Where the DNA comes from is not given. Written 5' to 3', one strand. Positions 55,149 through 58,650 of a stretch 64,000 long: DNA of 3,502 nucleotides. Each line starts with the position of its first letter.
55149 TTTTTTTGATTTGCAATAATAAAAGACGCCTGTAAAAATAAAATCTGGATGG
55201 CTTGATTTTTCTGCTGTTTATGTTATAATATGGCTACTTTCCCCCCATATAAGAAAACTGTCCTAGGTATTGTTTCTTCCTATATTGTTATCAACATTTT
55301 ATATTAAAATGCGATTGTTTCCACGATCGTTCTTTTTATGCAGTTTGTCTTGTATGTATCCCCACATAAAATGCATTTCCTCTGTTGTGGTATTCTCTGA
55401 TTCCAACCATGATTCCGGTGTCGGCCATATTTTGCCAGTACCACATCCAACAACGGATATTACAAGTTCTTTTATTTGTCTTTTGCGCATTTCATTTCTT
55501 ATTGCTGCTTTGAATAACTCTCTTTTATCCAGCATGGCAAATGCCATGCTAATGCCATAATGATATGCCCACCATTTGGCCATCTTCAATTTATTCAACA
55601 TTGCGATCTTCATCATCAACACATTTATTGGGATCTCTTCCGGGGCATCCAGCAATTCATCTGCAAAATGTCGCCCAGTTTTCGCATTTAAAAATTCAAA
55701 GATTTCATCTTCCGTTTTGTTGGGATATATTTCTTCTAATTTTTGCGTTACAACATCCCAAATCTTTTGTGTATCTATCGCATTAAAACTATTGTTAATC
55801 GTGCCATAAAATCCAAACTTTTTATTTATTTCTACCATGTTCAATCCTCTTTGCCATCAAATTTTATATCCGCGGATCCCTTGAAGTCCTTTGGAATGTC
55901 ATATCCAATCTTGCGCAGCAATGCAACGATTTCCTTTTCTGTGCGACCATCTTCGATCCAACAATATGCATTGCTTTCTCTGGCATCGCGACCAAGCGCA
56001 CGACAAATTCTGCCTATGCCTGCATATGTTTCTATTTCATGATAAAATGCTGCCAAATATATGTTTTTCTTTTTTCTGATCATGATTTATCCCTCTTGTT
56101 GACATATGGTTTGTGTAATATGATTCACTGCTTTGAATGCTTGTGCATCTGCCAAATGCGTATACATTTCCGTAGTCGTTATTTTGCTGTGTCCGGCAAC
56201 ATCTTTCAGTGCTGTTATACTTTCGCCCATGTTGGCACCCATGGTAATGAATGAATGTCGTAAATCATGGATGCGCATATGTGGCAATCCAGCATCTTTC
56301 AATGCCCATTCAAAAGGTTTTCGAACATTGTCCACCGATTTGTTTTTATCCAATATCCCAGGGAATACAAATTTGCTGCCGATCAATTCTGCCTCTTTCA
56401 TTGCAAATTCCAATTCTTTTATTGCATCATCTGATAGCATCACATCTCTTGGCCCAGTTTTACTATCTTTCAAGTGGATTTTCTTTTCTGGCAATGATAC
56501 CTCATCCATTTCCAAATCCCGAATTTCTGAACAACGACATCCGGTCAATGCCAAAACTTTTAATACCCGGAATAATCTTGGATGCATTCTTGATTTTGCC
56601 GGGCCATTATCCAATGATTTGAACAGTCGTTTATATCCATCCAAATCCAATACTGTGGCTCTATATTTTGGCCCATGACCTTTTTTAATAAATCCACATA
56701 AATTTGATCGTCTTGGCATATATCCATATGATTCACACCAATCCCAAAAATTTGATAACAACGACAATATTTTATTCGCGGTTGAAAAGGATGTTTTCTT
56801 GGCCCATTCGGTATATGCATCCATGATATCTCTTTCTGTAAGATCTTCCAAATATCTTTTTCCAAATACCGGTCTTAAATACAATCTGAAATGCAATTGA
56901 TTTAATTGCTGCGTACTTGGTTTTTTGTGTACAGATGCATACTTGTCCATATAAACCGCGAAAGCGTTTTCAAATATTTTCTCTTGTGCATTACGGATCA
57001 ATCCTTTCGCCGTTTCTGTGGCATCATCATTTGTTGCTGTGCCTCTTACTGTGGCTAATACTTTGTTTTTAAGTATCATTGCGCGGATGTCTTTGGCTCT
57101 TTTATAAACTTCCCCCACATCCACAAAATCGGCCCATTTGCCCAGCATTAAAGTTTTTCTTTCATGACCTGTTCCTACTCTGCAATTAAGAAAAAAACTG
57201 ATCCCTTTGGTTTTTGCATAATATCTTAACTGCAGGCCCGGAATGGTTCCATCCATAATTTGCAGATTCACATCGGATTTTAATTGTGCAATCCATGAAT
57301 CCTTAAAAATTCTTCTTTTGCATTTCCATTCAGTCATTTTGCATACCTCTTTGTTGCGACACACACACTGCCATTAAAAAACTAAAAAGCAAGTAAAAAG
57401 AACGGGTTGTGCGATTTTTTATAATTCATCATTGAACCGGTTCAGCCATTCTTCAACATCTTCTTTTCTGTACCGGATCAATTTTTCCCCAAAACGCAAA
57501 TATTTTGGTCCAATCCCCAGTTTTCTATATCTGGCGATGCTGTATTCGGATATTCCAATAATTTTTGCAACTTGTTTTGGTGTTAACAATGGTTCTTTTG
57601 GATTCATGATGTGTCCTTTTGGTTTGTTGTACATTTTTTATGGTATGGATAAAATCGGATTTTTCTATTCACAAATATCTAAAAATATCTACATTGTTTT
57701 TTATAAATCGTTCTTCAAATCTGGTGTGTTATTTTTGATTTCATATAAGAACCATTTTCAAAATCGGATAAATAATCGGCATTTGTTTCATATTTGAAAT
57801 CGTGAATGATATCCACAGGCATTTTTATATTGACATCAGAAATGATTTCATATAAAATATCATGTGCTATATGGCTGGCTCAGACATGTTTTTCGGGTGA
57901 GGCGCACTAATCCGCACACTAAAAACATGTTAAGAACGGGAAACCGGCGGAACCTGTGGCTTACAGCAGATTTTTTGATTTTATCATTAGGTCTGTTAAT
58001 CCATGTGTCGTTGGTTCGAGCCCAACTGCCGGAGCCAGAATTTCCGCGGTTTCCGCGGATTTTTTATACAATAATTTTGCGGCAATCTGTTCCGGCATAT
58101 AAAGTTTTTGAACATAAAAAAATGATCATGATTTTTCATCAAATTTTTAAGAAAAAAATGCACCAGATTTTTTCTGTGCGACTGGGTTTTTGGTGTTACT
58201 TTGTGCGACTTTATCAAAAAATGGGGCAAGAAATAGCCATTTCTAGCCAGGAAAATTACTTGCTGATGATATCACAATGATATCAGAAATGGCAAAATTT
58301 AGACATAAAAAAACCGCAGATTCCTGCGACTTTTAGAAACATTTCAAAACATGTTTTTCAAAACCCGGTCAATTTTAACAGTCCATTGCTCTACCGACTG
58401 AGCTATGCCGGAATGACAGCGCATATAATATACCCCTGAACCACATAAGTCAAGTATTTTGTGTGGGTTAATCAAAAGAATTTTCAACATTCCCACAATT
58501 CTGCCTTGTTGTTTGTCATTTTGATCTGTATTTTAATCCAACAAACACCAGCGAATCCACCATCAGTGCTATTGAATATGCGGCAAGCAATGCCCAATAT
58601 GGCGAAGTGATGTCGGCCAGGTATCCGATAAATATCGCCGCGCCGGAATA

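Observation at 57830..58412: tRNA-Asn gene split at the anticodon loop into two oppositely oriented halves bounding a 375-bp invertible-looking segment next to int/alpA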

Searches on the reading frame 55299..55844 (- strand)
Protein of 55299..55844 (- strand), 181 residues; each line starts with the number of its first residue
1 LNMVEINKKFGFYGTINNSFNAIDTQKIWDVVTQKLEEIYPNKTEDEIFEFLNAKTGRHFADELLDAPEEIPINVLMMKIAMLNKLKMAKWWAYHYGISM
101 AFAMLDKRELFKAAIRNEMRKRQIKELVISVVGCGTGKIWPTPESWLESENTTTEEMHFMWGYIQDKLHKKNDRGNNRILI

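Call 8: search_protein_families(library=pfam, proteins=[window:55299-55844:-], max_evalue=0.01)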
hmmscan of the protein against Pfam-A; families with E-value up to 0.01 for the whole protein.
window:55299-55844:- (181 aa): 0 families

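Call 47: search_protein_families(library=phrogs, proteins=[window:55299-55844:-], max_evalue=0.001)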
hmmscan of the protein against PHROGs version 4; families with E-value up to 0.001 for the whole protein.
window:55299-55844:- (181 aa): 1 family
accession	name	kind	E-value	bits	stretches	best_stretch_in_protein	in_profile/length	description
phrog_8020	-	unknown function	3.9e-13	50.7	1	7-69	10-71/122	-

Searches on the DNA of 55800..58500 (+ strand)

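Call 11: search_dna_similar(query=window:55800-58500:+, collection=phages, mode=distant, max_rows=20)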
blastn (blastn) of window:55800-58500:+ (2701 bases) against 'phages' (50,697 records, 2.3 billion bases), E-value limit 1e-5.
Records with a match: 1; places in all: 1; records where one place covers at least 80% of the query: 0.
Best place of each record, by identity: 80-90% 1.
By first word of the organism name: Roseobacter 1.
By host as written in the record: Rhodobacteraceae bacterium FZCC0089 1.
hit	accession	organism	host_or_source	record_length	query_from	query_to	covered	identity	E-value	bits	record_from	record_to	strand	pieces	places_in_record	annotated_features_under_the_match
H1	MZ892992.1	Roseobacter phage CRP-738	Rhodobacteraceae bacterium FZCC0089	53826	2192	2238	2%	89.4%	9e-7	64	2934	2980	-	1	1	none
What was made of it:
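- Tried and rejected: Phage database search of 55800-58500 gave only a 47-nt tRNA-like hit (call 11).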

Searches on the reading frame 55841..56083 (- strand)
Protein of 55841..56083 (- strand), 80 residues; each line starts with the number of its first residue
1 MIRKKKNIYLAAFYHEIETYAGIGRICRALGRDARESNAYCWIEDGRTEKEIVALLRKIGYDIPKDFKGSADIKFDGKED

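Call 8: search_protein_families(library=pfam, proteins=[window:55841-56083:-], max_evalue=0.01)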
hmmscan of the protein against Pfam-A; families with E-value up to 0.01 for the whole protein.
window:55841-56083:- (80 aa): 0 families

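Call 47: search_protein_families(library=phrogs, proteins=[window:55841-56083:-], max_evalue=0.001)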
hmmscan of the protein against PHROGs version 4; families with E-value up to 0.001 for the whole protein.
window:55841-56083:- (80 aa): 0 families

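Call 69: find_encoding_contigs(protein=window:55841-56083:-, flank=5000, max_places=10)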
Protein window:55841-56083:- (80 aa): 23 contigs read that carry it; 10 places shown.
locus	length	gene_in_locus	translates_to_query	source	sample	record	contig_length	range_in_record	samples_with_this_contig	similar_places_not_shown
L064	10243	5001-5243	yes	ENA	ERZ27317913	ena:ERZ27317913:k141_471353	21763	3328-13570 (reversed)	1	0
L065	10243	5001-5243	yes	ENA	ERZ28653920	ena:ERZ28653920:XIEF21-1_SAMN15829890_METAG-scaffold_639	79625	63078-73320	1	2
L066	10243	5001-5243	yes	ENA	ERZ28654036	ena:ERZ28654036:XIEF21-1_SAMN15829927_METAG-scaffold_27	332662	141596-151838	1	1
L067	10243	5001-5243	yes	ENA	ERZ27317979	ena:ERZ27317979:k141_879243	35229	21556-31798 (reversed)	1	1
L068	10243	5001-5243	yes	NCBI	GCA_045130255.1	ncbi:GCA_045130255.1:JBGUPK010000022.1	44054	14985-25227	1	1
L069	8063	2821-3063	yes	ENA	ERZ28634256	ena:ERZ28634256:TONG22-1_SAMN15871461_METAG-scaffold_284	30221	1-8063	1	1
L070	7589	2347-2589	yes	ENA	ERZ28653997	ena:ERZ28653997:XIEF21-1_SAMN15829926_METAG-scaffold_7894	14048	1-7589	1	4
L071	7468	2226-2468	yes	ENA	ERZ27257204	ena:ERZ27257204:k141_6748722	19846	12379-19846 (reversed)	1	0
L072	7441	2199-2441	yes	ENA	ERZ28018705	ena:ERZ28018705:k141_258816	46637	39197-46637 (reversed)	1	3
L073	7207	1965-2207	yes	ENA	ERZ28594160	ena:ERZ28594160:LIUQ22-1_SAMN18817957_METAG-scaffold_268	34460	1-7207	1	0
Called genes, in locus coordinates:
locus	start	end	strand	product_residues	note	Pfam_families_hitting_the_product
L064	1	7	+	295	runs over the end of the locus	PF25145:NfeD1b_N (weak), PF01972:SDH_protease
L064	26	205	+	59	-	-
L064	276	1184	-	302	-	PF14088:DUF4268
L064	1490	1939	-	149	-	-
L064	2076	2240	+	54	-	-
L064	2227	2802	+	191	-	-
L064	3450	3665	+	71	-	PF12728:HTH_17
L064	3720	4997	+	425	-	PF14659:Phage_int_SAM_3 (weak), PF00589:Phage_integrase, PF22823:MrpR_C_cat (faint)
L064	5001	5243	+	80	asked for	-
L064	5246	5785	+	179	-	-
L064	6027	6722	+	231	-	-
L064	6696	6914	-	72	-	-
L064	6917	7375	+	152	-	PF12728:HTH_17 (weak)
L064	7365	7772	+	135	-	-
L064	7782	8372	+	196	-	-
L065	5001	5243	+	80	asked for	-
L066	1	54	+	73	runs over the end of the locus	-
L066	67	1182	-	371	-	PF07661:MORN_2 (weak)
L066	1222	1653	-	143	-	-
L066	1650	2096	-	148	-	-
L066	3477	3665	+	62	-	PF12728:HTH_17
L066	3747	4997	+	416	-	PF14659:Phage_int_SAM_3 (weak), PF00589:Phage_integrase, PF22823:MrpR_C_cat (faint)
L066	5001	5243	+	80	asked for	-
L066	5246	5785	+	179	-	-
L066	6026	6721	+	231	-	-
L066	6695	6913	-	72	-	-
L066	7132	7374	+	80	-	PF12728:HTH_17 (weak)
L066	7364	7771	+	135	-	-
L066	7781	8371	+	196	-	-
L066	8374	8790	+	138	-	PF19889:DUF6362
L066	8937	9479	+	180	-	-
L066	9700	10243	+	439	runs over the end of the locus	PF02195:ParB_N, PF01555:N6_N4_Mtase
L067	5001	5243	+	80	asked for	-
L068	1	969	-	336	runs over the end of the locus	PF00438:S-AdoMet_synt_N, PF02772:S-AdoMet_synt_M (weak), PF02773:S-AdoMet_synt_C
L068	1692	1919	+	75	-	-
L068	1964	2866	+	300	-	PF00126:HTH_1, PF03466:LysR_substrate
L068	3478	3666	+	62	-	PF12728:HTH_17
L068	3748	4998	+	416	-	PF14659:Phage_int_SAM_3 (weak), PF00589:Phage_integrase, PF22823:MrpR_C_cat (faint)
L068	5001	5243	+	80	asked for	-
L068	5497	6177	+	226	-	-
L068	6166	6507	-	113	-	-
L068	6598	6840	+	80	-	PF12728:HTH_17 (weak)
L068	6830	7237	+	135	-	-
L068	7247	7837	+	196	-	-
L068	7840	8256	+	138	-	PF19889:DUF6362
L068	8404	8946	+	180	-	-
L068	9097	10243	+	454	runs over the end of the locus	PF02195:ParB_N, PF01555:N6_N4_Mtase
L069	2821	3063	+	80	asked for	-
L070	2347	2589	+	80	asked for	-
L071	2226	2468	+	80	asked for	-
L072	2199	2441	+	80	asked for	-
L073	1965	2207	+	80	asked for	-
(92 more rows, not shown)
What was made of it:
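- Tried and rejected: L068 is flanked by host LysR and SAM-synthetase genes (call 69), so they look like integrations at secondary sites.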

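Call 74: find_homologous_proteins(query=L066:1650-2096:-, max_evalue=1e-20)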
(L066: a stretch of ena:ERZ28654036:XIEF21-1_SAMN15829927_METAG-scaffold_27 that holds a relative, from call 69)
Query L066:1650-2096:- (148 aa): 10 proteins with E <= 1e-20 among 14 candidates.
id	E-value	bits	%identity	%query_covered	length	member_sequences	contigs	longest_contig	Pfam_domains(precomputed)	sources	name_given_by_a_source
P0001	2.3e-92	325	99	100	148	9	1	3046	-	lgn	-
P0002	1.5e-91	322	99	100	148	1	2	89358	-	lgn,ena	-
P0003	1.5e-86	306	93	100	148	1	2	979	-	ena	-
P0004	4.8e-82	291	89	100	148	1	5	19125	-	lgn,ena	-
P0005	7.2e-81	287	93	93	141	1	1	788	-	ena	-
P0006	1.9e-75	270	84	99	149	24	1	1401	-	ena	-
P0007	5.4e-60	220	82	87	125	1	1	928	-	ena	-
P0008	3.2e-59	217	79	85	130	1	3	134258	-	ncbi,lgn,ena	-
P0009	4.4e-48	181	81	73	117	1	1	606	-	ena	-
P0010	3.0e-43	165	91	57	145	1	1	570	-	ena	-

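Call 75: find_encoding_contigs(protein=P0002, flank=6000, max_places=6)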
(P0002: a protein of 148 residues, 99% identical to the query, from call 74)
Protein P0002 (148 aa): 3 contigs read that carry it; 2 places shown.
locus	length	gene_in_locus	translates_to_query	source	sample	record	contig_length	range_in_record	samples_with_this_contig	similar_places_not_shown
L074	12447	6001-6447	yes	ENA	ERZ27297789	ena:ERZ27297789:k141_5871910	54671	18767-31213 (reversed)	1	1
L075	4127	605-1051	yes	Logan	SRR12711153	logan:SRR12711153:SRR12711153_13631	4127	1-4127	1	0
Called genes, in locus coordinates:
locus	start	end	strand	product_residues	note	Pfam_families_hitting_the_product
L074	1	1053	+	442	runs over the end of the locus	PF13175:AAA_15, PF13304:AAA_21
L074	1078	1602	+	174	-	-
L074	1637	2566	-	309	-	PF14088:DUF4268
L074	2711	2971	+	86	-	-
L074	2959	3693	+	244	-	-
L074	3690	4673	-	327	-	PF01170:UPF0020 (faint), PF01555:N6_N4_Mtase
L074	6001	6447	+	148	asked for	-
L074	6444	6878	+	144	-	-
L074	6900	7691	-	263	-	-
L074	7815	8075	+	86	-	-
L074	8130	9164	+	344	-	PF00145:DNA_methylase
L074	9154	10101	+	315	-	PF09556:RE_HaeIII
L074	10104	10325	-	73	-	-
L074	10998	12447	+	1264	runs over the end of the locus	-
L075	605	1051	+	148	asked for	-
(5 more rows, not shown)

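Call 76: find_encoding_contigs(protein=P0004, flank=6000, max_places=6)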
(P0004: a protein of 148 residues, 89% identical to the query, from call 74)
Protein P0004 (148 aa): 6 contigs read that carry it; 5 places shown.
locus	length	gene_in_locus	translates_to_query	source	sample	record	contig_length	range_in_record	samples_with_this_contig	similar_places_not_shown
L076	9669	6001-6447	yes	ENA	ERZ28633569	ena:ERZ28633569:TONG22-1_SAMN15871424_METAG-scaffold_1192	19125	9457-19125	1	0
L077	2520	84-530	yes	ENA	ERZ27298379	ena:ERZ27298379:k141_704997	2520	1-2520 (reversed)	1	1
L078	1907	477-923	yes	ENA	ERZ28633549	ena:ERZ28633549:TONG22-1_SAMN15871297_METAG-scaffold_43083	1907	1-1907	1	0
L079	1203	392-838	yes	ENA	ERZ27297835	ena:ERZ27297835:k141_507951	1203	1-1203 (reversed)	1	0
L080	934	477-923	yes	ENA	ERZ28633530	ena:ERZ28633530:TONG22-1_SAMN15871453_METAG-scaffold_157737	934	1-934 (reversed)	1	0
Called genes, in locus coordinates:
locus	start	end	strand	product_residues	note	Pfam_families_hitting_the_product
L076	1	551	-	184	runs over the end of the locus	-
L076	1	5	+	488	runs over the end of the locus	PF11074:DUF2779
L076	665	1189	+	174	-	PF22522:DUF6998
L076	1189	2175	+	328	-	PF01580:FtsK_SpoIIIE, PF01935:DUF87, PF01637:ATPase_2 (weak), PF12846:AAA_10 (faint), PF20703:nSTAND1 (weak)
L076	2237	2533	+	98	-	-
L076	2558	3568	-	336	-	PF00438:S-AdoMet_synt_N, PF02773:S-AdoMet_synt_C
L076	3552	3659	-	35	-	-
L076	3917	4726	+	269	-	PF00149:Metallophos (weak)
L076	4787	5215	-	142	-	-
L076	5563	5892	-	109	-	-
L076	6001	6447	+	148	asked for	-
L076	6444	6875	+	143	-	-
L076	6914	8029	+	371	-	PF07661:MORN_2 (weak)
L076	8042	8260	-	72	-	-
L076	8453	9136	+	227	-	-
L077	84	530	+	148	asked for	-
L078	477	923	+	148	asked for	-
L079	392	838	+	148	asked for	-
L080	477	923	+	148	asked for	-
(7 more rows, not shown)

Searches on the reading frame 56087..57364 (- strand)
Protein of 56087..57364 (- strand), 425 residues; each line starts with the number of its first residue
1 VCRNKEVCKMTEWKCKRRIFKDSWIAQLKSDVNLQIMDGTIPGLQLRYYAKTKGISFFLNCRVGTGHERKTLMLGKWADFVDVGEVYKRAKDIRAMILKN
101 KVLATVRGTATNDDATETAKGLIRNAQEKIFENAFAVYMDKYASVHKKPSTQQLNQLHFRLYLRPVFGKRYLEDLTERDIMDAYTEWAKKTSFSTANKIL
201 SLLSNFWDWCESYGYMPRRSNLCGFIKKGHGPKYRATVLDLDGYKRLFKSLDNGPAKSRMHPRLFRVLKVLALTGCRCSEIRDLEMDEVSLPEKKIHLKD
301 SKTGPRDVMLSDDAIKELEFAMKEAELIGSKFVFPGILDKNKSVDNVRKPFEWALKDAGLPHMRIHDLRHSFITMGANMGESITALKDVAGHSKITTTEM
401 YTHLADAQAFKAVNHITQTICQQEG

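Call 8: search_protein_families(library=pfam, proteins=[window:56087-57364:-], max_evalue=0.01)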
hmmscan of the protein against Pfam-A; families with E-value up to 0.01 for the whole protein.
window:56087-57364:- (425 aa): 3 families
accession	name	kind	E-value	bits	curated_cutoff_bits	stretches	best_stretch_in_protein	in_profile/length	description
PF00589.27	Phage_integrase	-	2.3e-22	80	27.1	1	238-406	2-170/172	Phage integrase family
PF14659.12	Phage_int_SAM_3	-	8e-07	29.6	22.6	1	131-187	2-57/58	Phage integrase, N-terminal SAM-like domain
PF22022.2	Phage_int_M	-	7e-05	23.4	27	1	131-214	1-83/96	Phage integrase central domain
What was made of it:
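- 56087..57364 (-): Tyrosine integrase of the prophage. Pfam Phage_integrase at E = 2e-22, plus SAM-like and central domains (call 8).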

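Call 38: find_related_loci(query=window:56087-57364:-, collection=viral_contigs, flank=5000)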
Query window:56087-57364:- (425 aa) in viral_contigs; peptide patterns used: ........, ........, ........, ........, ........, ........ (x = any residue, [..] = any of these).
4 stretches matched a pattern; 3 encode a relative of the query (tblastn E <= 1e-3); 3 distinct loci.
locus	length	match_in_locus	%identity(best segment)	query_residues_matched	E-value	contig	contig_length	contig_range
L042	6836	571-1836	54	1-425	4e-150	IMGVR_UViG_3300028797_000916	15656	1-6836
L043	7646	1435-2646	55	13-422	1e-148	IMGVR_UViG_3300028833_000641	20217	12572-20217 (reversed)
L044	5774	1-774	67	166-422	3e-113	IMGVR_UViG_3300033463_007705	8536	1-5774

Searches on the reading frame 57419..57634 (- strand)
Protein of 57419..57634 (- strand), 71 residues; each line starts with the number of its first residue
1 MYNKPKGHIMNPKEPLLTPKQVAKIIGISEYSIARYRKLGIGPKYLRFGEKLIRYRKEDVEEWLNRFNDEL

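Call 8: search_protein_families(library=pfam, proteins=[window:57419-57634:-], max_evalue=0.01)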
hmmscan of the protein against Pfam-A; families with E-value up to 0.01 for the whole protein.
window:57419-57634:- (71 aa): 3 families
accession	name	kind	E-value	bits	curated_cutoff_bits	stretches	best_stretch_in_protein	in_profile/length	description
PF12728.13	HTH_17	-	3.6e-11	43.6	27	1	16-66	1-49/51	Helix-turn-helix domain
PF05930.18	Phage_AlpA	-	0.0001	22.5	21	1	19-64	6-51/51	Prophage CP4-57 regulatory protein (AlpA)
PF13384.12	HTH_23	-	0.0087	16.3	24.6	0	16-38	17-39/50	Homeodomain-like domain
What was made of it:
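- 57419..57634 (-): Excisionase-like HTH_17/AlpA-family protein. Pfam HTH_17 at E = 4e-11 and Phage_AlpA at E = 1e-4 (call 8).
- Checked: The neighbouring genes are a tyrosine integrase (56087-57364) and an HTH_17/AlpA-like protein (57419-57634) (call 8).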

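Call 23: find_encoding_contigs(protein=window:57419-57634:-, flank=4000, max_places=10)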
Protein window:57419-57634:- (71 aa): 24 contigs read that carry it; 10 places shown.
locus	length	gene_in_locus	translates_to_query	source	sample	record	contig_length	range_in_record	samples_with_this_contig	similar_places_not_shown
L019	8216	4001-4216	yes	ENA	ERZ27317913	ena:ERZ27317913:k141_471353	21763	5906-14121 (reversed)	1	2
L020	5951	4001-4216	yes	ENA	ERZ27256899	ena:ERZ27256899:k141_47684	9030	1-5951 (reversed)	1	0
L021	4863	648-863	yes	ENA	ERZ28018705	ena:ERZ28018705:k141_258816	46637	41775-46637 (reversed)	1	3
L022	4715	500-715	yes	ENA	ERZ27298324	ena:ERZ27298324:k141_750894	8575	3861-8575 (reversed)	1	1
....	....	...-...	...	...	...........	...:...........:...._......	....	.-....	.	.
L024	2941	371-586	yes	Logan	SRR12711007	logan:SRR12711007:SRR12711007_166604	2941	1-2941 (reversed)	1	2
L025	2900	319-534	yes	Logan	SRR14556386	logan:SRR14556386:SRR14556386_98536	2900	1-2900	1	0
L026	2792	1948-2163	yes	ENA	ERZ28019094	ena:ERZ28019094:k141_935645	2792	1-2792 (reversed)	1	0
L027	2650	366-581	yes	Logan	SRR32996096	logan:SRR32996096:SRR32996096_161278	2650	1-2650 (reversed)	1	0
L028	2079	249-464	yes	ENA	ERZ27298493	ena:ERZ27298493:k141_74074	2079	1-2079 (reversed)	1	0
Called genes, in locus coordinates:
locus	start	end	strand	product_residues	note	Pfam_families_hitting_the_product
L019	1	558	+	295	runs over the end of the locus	PF25145:NfeD1b_N (weak), PF01972:SDH_protease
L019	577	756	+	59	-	-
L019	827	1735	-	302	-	PF14088:DUF4268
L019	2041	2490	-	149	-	-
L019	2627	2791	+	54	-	-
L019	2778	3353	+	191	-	-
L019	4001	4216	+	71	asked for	PF12728:HTH_17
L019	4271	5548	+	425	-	PF14659:Phage_int_SAM_3 (weak), PF00589:Phage_integrase, PF22823:MrpR_C_cat (faint)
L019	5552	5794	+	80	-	-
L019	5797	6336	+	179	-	-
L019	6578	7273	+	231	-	-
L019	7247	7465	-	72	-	-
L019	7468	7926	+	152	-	PF12728:HTH_17 (weak)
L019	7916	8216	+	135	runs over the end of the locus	-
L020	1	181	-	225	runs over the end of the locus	PF26915:Phage_P4_cII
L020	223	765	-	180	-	PF20472:PDDEXK_11 (faint)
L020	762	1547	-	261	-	PF01555:N6_N4_Mtase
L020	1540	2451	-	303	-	PF02086:MethyltransfD12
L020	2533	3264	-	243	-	-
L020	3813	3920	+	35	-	-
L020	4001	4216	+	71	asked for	PF12728:HTH_17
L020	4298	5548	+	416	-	PF14659:Phage_int_SAM_3 (weak), PF00589:Phage_integrase, PF22823:MrpR_C_cat (faint)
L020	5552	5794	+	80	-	-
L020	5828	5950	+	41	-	?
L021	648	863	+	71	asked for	PF12728:HTH_17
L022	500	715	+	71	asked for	PF12728:HTH_17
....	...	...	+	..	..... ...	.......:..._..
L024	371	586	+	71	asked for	PF12728:HTH_17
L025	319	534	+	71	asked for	PF12728:HTH_17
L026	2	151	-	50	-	?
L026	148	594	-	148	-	-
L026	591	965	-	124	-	-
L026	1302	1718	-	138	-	-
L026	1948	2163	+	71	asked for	PF12728:HTH_17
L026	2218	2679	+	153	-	-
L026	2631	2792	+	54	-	?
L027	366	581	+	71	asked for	PF12728:HTH_17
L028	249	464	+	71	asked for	PF12728:HTH_17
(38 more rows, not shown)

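Call 47: search_protein_families(library=phrogs, proteins=[L026:148-594:-, L026:591-965:-, L019:2778-3353:+, L019:2041-2490:-, L020:2533-3264:-], max_evalue=0.001)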
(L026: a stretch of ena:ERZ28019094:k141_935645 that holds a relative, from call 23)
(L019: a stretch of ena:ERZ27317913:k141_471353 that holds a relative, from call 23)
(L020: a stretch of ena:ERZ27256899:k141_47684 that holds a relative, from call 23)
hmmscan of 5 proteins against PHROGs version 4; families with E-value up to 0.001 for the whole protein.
L026:148-594:- (148 aa): 0 families

L026:591-965:- (124 aa): 0 families

L019:2778-3353:+ (191 aa): 1 family
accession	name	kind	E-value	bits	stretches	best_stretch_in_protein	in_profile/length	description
phrog_3707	-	moron, auxiliary metabolic gene and host takeover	2.3e-05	25.3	1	83-168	34-122/142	membrane-flanked domain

L019:2041-2490:- (149 aa): 0 families

L020:2533-3264:- (243 aa): 0 families

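Call 57: search_protein_families(library=pfam, proteins=[L026:148-594:-, L026:591-965:-], max_evalue=0.01)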
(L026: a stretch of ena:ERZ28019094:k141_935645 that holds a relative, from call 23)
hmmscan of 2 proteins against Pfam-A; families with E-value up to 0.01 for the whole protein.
L026:148-594:- (148 aa): 0 families

L026:591-965:- (124 aa): 0 families
